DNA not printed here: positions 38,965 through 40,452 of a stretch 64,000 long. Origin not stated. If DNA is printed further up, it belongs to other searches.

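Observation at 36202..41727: RsrA-type redox ECF switch translationally chained to an unusual lipid/isoprenoid tailoring set (DUF92, GGR-like flavoprotein, flavin reductase, SRPBCC, stand-alone KAS II, aquaporin)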

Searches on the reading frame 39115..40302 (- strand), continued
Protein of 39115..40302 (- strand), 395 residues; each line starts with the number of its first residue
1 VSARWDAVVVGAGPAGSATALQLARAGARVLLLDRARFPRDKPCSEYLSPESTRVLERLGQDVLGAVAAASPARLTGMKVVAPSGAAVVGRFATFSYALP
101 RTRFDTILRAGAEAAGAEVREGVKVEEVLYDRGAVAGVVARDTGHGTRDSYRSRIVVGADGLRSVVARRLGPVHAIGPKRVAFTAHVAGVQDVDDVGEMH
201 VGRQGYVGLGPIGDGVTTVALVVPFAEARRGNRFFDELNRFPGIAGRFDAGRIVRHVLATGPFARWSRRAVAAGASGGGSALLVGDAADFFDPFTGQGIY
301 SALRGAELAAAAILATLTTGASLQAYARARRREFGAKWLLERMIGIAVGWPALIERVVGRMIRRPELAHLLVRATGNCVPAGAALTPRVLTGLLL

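Call 61: find_encoding_contigs(protein=P0264, flank=10000, max_places=2)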
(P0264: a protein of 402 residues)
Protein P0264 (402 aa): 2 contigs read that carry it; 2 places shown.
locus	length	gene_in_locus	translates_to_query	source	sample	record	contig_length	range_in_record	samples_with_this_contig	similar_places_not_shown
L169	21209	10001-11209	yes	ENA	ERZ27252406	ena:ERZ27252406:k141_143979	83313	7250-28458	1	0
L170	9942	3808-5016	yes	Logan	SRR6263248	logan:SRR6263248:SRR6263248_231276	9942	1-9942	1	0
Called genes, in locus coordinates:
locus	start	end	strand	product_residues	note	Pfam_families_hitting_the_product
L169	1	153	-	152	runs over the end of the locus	PF06240:COXG, PF10604:Polyketide_cyc2, PF10698:DUF2505 (faint)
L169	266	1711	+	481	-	PF13660:DUF4147, PF05161:MOFRL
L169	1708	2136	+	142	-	PF00571:CBS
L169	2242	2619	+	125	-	PF00903:Glyoxalase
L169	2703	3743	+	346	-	PF03631:Virul_fac_BrkB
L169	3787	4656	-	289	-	PF02511:Thy1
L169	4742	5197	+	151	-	PF09969:DUF2203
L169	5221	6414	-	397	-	PF02463:SMC_N, PF13175:AAA_15, PF13476:AAA_23, PF13304:AAA_21 (faint)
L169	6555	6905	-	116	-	-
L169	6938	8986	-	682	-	PF04551:GcpE, PF26540:GcpE_C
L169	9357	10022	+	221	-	PF01209:Ubie_methyltran, PF13649:Methyltransf_25, PF13847:Methyltransf_31, PF08241:Methyltransf_11, PF08242:Methyltransf_12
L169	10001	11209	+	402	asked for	PF00070:Pyr_redox (faint), PF01266:DAO (weak), PF01494:FAD_binding_3, PF05834:Lycopene_cycl (weak), PF07992:Pyr_redox_2 (weak), PF12831:FAD_oxidored (weak), PF13450:NAD_binding_8 (weak), PF01266:DAO (weak), +3 more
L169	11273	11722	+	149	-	PF10604:Polyketide_cyc2, PF03364:Polyketide_cyc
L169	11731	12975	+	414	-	PF00109:ketoacyl-synt, PF02801:Ketoacyl-synt_C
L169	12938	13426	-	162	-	PF00583:Acetyltransf_1, PF13302:Acetyltransf_3 (weak), PF13508:Acetyltransf_7 (weak)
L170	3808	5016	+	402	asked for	PF00070:Pyr_redox (faint), PF01266:DAO (weak), PF01494:FAD_binding_3, PF05834:Lycopene_cycl (weak), PF07992:Pyr_redox_2 (weak), PF12831:FAD_oxidored (weak), PF13450:NAD_binding_8 (weak), PF01266:DAO (weak), +3 more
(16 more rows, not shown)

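Call 66: find_encoding_contigs(protein=P0256, flank=8000, max_places=1)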
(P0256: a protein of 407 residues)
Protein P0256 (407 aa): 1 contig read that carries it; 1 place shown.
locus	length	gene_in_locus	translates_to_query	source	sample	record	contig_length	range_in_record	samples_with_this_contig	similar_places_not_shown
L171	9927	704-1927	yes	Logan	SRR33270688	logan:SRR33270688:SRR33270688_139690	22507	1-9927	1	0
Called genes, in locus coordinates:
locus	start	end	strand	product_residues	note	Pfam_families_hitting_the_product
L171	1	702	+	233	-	?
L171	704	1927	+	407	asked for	PF00890:FAD_binding_2 (faint), PF01266:DAO (faint), PF01494:FAD_binding_3, PF04820:Trp_halogenase (faint), PF05834:Lycopene_cycl (faint), PF13450:NAD_binding_8 (weak)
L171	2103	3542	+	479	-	PF00206:Lyase_1, PF10415:FumaraseC_C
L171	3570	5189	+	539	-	PF14361:RsbRD_N (weak), PF01590:GAF, PF13185:GAF_2, PF13492:GAF_3, PF07730:HisKA_3, PF02518:HATPase_c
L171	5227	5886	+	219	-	PF00072:Response_reg, PF00196:GerE, PF08281:Sigma70_r4_2 (weak)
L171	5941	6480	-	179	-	PF14803:Zn_ribbon_Nudix, PF00293:NUDIX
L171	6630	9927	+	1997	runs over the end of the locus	PF09976:TPR_21 (faint), PF13231:PMT_2, PF10060:DUF2298, PF13428:TPR_14 (faint), PF10060:DUF2298, PF13181:TPR_8 (faint), PF13414:TPR_11, PF13432:TPR_16, +8 more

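Call 67: find_encoding_contigs(protein=P0424, flank=8000, max_places=1)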
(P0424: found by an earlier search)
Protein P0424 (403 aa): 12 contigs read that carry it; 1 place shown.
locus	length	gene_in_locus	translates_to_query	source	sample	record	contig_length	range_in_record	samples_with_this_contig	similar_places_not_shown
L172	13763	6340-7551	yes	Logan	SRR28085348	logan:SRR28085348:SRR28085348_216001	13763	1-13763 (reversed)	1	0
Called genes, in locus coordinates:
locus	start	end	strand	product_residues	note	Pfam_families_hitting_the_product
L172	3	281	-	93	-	?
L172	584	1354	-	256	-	PF13847:Methyltransf_31, PF08241:Methyltransf_11, PF08242:Methyltransf_12, PF13649:Methyltransf_25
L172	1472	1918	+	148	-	-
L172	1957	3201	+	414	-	PF01266:DAO (faint), PF01593:Amino_oxidase, PF03486:HI0933_like (faint), PF07992:Pyr_redox_2 (faint), PF13450:NAD_binding_8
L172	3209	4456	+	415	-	PF05448:AXE1 (faint), PF00561:Abhydrolase_1, PF12146:Hydrolase_4, PF12697:Abhydrolase_6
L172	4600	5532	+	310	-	PF03851:UvdE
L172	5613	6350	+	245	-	PF01209:Ubie_methyltran, PF08241:Methyltransf_11, PF13649:Methyltransf_25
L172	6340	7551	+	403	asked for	PF01266:DAO (faint), PF01494:FAD_binding_3, PF07992:Pyr_redox_2 (faint), PF12831:FAD_oxidored (weak), PF13450:NAD_binding_8 (faint), PF04820:Trp_halogenase (weak)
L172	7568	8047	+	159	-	PF03364:Polyketide_cyc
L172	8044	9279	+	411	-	PF00109:ketoacyl-synt, PF02801:Ketoacyl-synt_C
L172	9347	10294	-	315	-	PF01545:Cation_efflux, PF16916:ZT_dimer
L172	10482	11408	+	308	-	PF02353:CMAS, PF01728:FtsJ (faint), PF13489:Methyltransf_23 (weak), PF07021:MetW (faint), PF08241:Methyltransf_11, PF08242:Methyltransf_12, PF13649:Methyltransf_25, PF13847:Methyltransf_31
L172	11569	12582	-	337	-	PF01135:PCMT (weak), PF13489:Methyltransf_23, PF01209:Ubie_methyltran, PF08241:Methyltransf_11, PF08242:Methyltransf_12, PF13649:Methyltransf_25, PF13847:Methyltransf_31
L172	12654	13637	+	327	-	PF01699:Na_Ca_ex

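Call 86: find_homologous_proteins(query=P0264, max_evalue=1e-30)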
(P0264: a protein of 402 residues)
Query P0264 (402 aa): 5895 proteins with E <= 1e-30 among 8000 candidates; the best 120 are listed.
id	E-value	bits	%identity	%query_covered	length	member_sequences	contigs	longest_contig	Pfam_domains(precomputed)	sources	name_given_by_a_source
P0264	2.7e-260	881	100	100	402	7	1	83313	PF01266.31,PF13450.13,PF00890.31,PF07992.21,PF00070.34,PF03486.21,PF04820.21,PF05834.19,PF01494.26,PF12831.14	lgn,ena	-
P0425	4.1e-200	683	78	100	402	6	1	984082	PF01266.31,PF13450.13,PF00890.31,PF07992.21,PF03486.21,PF05834.19,PF01494.26,PF12831.14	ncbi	-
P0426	9.0e-161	553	65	100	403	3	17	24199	PF01266.31,PF13450.13,PF00890.31,PF07992.21,PF04820.21,PF05834.19,PF01494.26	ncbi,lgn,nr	ncbi:MAG: FAD-dependent oxidoreductase [Chloroflexota bacterium]|nr:FAD-dependent oxidoreductase [Ch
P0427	1.8e-160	552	66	100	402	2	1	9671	PF01266.31,PF13450.13,PF00890.31,PF07992.21,PF04820.21,PF05834.19,PF01494.26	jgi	jgi:geranylgeranyl reductase family protein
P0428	5.4e-160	551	66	100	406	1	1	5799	PF01266.31,PF13450.13,PF00890.31,PF07992.21,PF04820.21,PF05834.19,PF01494.26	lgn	-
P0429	5.3e-150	518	63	100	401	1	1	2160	PF01266.31,PF13450.13,PF00890.31,PF04820.21,PF05834.19,PF01494.26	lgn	-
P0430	8.9e-149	514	63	100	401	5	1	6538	PF01266.31,PF13450.13,PF00890.31,PF01494.26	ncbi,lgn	-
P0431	1.0e-148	514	62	100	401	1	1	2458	PF01266.31,PF13450.13,PF00890.31,PF07992.21,PF04820.21,PF05834.19,PF01494.26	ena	-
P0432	1.4e-145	503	62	100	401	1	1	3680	PF01266.31,PF13450.13,PF00890.31,PF05834.19,PF01494.26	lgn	-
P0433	2.0e-143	496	65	92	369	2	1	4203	PF01266.31,PF13450.13,PF00890.31,PF04820.21,PF05834.19,PF01494.26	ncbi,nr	ncbi:MAG: NAD(P)/FAD-dependent oxidoreductase, partial [Chloroflexota bacterium]|nr:NAD(P)/FAD-depen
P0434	2.4e-134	466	60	99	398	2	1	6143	PF01266.31,PF13450.13,PF04820.21,PF05834.19,PF01494.26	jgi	-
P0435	5.0e-125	436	56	98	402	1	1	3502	PF01266.31,PF04820.21,PF01494.26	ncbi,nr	ncbi:MAG: FAD-dependent monooxygenase [Chloroflexota bacterium]|nr:FAD-dependent monooxygenase [Chlo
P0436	1.0e-116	408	57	93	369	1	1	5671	PF01494.26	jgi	jgi:flavin-dependent dehydrogenase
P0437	6.5e-111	389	52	100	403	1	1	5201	PF01266.31,PF13450.13,PF00890.31,PF04820.21,PF01494.26,PF12831.14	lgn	-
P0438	1.8e-107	378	53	97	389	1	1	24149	PF01266.31,PF13450.13,PF04820.21,PF01494.26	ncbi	-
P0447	1.1e-93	332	45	97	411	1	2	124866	PF01266.31,PF13450.13,PF00890.31,PF07992.21,PF03486.21,PF04820.21,PF05834.19,PF01494.26,PF12831.14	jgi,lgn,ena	jgi:geranylgeranyl reductase family protein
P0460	4.7e-92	327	46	96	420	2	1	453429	PF01266.31,PF13450.13,PF00890.31,PF07992.21,PF04820.21,PF05834.19,PF01494.26,PF12831.14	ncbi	-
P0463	6.0e-92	327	47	99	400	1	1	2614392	PF01266.31,PF04820.21,PF01494.26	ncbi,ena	-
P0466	8.0e-92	326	43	100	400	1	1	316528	PF01266.31,PF13450.13,PF00890.31,PF07992.21,PF03486.21,PF05834.19,PF01494.26,PF12831.14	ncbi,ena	-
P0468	1.0e-91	326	43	96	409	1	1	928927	PF01266.31,PF13450.13,PF00890.31,PF04820.21,PF05834.19,PF01494.26,PF12831.14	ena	-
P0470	2.1e-91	325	45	100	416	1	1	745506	PF01266.31,PF13450.13,PF00890.31,PF04820.21,PF05834.19,PF01494.26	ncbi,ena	-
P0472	2.6e-91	325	46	100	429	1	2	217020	PF01266.31,PF13450.13,PF07992.21,PF04820.21,PF01494.26,PF12831.14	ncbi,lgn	-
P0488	2.2e-90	322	45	99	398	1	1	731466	PF01266.31,PF13450.13,PF00890.31,PF07992.21,PF03486.21,PF04820.21,PF05834.19,PF01494.26,PF12831.14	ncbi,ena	-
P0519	2.0e-89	318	45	99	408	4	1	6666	PF01266.31,PF13450.13,PF00890.31,PF07992.21,PF03486.21,PF04820.21,PF05834.19,PF01494.26,PF12831.14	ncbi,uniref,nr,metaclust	ncbi:NAD(P)/FAD-dependent oxidoreductase [Nitrolancea hollandica]|uniref:Geranylgeranyl reductase n=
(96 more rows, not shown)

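Call 87: list_cluster_members(proteins=[P0463, P0425, P0460, P0466, P0468, P0470, P0488, P0472, P0447, P0519])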
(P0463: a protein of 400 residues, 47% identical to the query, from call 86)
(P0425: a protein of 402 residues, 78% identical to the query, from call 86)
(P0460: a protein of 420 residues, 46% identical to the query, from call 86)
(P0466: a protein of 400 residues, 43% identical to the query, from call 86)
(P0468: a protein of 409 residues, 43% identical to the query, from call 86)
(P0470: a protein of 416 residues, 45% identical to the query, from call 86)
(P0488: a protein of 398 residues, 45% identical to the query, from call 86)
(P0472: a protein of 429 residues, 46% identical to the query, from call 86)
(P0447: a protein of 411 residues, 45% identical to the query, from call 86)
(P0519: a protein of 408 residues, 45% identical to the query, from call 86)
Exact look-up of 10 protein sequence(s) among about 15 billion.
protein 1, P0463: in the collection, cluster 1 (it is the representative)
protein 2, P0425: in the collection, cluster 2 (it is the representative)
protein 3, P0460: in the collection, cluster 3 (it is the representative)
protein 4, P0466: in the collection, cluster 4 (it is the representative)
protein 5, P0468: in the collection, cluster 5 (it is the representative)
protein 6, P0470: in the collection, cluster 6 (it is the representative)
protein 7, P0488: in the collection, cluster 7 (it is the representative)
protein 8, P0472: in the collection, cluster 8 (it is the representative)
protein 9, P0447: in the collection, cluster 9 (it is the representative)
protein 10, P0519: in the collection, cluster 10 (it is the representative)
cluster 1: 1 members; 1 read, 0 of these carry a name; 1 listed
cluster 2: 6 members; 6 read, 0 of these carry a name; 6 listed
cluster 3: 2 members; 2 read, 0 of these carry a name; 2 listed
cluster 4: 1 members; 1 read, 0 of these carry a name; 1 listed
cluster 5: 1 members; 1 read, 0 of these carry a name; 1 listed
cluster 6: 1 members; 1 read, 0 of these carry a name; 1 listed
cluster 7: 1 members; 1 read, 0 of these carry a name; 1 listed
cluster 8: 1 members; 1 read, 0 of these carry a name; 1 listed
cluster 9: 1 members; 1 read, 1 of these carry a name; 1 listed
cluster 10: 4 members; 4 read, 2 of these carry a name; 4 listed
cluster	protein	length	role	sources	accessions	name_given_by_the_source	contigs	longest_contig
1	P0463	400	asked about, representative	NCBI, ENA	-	-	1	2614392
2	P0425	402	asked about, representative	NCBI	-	-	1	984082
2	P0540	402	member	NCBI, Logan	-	-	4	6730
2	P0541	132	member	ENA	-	-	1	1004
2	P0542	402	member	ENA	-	-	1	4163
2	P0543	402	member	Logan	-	-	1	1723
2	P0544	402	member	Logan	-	-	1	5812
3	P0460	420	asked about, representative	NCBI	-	-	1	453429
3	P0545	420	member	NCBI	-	-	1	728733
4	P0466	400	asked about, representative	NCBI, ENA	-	-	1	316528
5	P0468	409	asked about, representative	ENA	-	-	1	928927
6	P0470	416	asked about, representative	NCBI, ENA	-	-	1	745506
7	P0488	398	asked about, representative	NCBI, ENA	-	-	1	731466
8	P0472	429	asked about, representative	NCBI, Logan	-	-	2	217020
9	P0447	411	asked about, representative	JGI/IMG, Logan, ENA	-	geranylgeranyl reductase family protein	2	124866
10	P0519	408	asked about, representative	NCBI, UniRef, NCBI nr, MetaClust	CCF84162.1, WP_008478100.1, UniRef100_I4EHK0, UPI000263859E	NAD(P)/FAD-dependent oxidoreductase [Nitrolancea hollandica] | Geranylgeranyl reductase n=1 Tax=Nitrolancea hollandica Lb TaxID=1129897 ... | geranylgeranyl reductase family protein [Nitrolancea hollandica]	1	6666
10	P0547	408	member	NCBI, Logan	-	-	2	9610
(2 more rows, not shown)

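Call 88: find_encoding_contigs(protein=P0519, flank=6000, max_places=2)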
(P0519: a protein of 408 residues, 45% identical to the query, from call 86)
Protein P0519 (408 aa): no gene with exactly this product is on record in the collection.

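Call 89: find_encoding_contigs(protein=P0547, flank=8000, max_places=2)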
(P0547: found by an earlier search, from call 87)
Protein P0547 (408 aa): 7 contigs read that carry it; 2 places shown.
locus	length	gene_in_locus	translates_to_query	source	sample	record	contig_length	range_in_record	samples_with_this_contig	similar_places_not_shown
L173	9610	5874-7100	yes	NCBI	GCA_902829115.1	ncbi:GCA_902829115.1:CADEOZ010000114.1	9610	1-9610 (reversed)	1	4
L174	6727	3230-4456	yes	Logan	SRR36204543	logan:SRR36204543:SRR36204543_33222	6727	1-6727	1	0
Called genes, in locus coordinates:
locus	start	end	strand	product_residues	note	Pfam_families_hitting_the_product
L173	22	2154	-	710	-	PF00384:Molybdopterin, PF01568:Molydop_binding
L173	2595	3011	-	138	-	-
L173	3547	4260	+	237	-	-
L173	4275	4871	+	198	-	-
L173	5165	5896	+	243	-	PF01209:Ubie_methyltran, PF13847:Methyltransf_31, PF08241:Methyltransf_11, PF08242:Methyltransf_12, PF13649:Methyltransf_25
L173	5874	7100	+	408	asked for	PF00890:FAD_binding_2 (weak), PF01266:DAO (weak), PF01494:FAD_binding_3, PF03486:HI0933_like (faint), PF04820:Trp_halogenase (faint), PF07992:Pyr_redox_2 (weak), PF12831:FAD_oxidored (weak), PF13450:NAD_binding_8 (weak), +1 more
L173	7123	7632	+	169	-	PF03364:Polyketide_cyc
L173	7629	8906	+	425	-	PF00109:ketoacyl-synt, PF02801:Ketoacyl-synt_C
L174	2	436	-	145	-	?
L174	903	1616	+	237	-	-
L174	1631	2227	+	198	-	-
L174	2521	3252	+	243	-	PF01209:Ubie_methyltran, PF13847:Methyltransf_31, PF08241:Methyltransf_11, PF08242:Methyltransf_12, PF13649:Methyltransf_25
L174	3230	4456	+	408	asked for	PF00890:FAD_binding_2 (weak), PF01266:DAO (weak), PF01494:FAD_binding_3, PF03486:HI0933_like (faint), PF04820:Trp_halogenase (faint), PF07992:Pyr_redox_2 (weak), PF12831:FAD_oxidored (weak), PF13450:NAD_binding_8 (weak), +1 more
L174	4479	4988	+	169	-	PF03364:Polyketide_cyc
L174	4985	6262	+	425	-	PF00109:ketoacyl-synt, PF02801:Ketoacyl-synt_C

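Call 102: find_encoding_contigs(protein=P0322, flank=3000, max_places=2)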
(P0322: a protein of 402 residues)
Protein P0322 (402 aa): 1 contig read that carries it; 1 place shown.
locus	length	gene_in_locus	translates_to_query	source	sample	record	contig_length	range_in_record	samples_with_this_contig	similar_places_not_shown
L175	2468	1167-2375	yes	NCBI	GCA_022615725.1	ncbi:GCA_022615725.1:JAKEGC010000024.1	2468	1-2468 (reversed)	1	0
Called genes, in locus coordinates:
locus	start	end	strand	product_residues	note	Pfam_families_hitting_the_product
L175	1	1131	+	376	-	PF04055:Radical_SAM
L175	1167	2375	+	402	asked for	PF01946:Thi4 (faint), PF00890:FAD_binding_2 (faint), PF01266:DAO (weak), PF01494:FAD_binding_3, PF03486:HI0933_like (faint), PF04820:Trp_halogenase (faint), PF07992:Pyr_redox_2 (weak), PF13450:NAD_binding_8 (weak), +1 more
